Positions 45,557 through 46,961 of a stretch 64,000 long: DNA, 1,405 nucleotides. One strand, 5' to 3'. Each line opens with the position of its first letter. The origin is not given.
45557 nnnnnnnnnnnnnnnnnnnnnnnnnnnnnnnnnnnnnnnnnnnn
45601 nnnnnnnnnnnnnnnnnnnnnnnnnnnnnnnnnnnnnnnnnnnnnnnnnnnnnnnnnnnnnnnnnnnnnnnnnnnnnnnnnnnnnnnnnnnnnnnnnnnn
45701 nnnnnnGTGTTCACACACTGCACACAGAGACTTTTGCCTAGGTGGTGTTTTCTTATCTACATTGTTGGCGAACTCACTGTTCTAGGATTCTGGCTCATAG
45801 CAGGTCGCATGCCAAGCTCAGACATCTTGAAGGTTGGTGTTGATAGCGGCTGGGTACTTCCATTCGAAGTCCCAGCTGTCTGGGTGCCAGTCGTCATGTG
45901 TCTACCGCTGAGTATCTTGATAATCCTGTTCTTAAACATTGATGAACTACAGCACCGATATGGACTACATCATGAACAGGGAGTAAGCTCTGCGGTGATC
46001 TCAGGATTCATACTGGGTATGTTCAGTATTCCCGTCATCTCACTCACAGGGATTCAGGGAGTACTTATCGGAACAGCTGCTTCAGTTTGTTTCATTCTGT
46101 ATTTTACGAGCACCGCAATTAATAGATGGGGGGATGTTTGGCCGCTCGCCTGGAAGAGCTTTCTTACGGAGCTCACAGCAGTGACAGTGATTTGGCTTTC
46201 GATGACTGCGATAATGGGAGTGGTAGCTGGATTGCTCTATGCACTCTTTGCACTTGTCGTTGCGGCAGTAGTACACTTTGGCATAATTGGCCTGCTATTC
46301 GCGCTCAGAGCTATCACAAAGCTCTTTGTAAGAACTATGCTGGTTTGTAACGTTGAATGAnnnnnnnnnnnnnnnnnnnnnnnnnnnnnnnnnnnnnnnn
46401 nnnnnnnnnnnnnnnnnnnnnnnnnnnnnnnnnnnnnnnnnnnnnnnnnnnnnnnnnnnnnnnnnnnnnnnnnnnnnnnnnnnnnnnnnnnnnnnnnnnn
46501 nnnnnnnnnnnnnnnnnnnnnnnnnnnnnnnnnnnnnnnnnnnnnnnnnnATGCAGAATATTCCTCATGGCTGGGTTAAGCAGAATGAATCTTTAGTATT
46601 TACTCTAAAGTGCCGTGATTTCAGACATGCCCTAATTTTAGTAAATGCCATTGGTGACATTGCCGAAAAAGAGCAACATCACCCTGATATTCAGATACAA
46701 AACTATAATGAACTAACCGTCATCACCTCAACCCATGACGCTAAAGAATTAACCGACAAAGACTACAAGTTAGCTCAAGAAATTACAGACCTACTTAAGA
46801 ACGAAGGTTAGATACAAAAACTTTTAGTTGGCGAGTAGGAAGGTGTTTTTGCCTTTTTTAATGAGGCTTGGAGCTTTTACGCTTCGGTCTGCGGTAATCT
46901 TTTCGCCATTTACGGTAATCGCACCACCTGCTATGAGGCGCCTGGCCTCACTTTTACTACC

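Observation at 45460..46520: Two copies of an unclassified ~140-nt structured RNA punctuating a plus-strand three-gene unit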

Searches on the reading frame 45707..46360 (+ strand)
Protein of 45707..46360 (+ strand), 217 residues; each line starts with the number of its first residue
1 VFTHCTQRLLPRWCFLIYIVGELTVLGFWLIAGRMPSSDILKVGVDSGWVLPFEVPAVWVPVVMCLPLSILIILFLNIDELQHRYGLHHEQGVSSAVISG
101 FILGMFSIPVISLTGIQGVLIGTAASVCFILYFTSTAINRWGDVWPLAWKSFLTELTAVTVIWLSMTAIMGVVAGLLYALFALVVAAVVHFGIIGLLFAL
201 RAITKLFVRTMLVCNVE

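Call 11: search_protein_families(library=pfam, proteins=[window:45707-46360:+], max_evalue=0.1)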
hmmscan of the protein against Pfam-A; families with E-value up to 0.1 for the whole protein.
window:45707-46360:+ (217 aa): 0 families

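Call 16: find_encoding_contigs(protein=window:45707-46360:+, flank=6000, max_places=10)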
Protein window:45707-46360:+ (217 aa): 3 contigs read that carry it; 1 place shown.
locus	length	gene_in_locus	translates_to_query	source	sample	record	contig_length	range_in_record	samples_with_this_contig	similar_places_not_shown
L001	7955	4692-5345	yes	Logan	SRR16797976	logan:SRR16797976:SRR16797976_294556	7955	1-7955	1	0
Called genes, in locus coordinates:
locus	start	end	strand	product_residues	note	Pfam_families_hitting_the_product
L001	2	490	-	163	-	?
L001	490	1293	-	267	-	-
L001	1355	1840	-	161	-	PF07963:N_methyl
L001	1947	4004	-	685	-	PF17191:RecG_wedge, PF00270:DEAD, PF04851:ResIII, PF07517:SecA_DEAD (weak), PF00271:Helicase_C, PF19833:RecG_dom3_C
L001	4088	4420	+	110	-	-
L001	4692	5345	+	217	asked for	-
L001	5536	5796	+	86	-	PF01329:Pterin_4a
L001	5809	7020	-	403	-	PF00579:tRNA-synt_1b, PF22421:SYY_C-terminal, PF01479:S4 (weak)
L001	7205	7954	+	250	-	?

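Call 19: find_homologous_proteins(query=window:45707-46360:+, max_evalue=0.01)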
Query window:45707-46360:+ (217 aa): 1 proteins with E <= 0.01 among 1319 candidates.
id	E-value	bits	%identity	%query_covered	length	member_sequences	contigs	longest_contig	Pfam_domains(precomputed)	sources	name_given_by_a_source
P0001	8.2e-110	384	100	84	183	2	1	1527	-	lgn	-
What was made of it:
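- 45707..46360 (+): ORF217, a predicted membrane protein found only in this strain. Self-hit only among 5.8 billion proteins (call 19).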

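Call 83: search_protein_families(library=padloc, proteins=[window:45707-46360:+], max_evalue=0.1)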
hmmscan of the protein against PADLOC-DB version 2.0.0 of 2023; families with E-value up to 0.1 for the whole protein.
window:45707-46360:+ (217 aa): 0 families

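Call 84: search_protein_families(library=phrogs, proteins=[window:45707-46360:+], max_evalue=0.1)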
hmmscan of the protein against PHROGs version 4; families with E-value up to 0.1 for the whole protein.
window:45707-46360:+ (217 aa): 1 family
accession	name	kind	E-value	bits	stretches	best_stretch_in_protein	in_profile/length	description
phrog_15806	-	unknown function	0.065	14.3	1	68-108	10-48/53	-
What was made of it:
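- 45707..46360 (+): No family assigned (calls 11, 83, 84).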

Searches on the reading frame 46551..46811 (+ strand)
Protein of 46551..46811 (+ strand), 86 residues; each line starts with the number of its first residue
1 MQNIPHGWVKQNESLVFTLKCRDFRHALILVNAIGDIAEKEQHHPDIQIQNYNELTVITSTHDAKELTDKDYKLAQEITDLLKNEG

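Call 11: search_protein_families(library=pfam, proteins=[window:46551-46811:+], max_evalue=0.1)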
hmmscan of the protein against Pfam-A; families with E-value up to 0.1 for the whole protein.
window:46551-46811:+ (86 aa): 3 families
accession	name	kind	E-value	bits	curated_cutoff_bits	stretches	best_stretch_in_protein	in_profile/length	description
PF01329.24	Pterin_4a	-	4.3e-20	72.1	26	1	6-80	16-90/91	Pterin 4 alpha carbinolamine dehydratase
PF21778.2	DUF6873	-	0.01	15.6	27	1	22-70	15-67/228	Family of unknown function (DUF6873)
PF24033.1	DUF7342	-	0.035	14.5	31.6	1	40-81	55-96/150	Family of unknown function (DUF7342)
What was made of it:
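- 46539..46811 (+): PCD/DCoH gene (46551-46811) with a TATACT box (46539-46544) 6 nt before its ATG. It is probably a separate, leaderless transcript. Pfam Pterin_4a, E = 4e-20 (call 11).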

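Call 15: find_encoding_contigs(protein=window:46551-46811:+, flank=6000, max_places=10)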
Protein window:46551-46811:+ (86 aa): 3 contigs read that carry it; 1 place shown.
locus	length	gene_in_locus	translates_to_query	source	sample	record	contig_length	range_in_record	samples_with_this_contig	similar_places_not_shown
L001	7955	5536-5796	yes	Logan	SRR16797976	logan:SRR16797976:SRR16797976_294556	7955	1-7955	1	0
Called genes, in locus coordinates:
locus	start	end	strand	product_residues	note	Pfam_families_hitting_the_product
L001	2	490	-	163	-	?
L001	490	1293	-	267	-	-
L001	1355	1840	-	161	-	PF07963:N_methyl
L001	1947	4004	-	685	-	PF17191:RecG_wedge, PF00270:DEAD, PF04851:ResIII, PF07517:SecA_DEAD (weak), PF00271:Helicase_C, PF19833:RecG_dom3_C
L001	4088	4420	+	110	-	-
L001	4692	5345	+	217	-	-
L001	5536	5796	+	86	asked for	PF01329:Pterin_4a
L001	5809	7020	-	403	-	PF00579:tRNA-synt_1b, PF22421:SYY_C-terminal, PF01479:S4 (weak)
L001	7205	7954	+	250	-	?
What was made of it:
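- Checked: An independent assembly of the same strain has the same gene calls (calls 15, 16).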
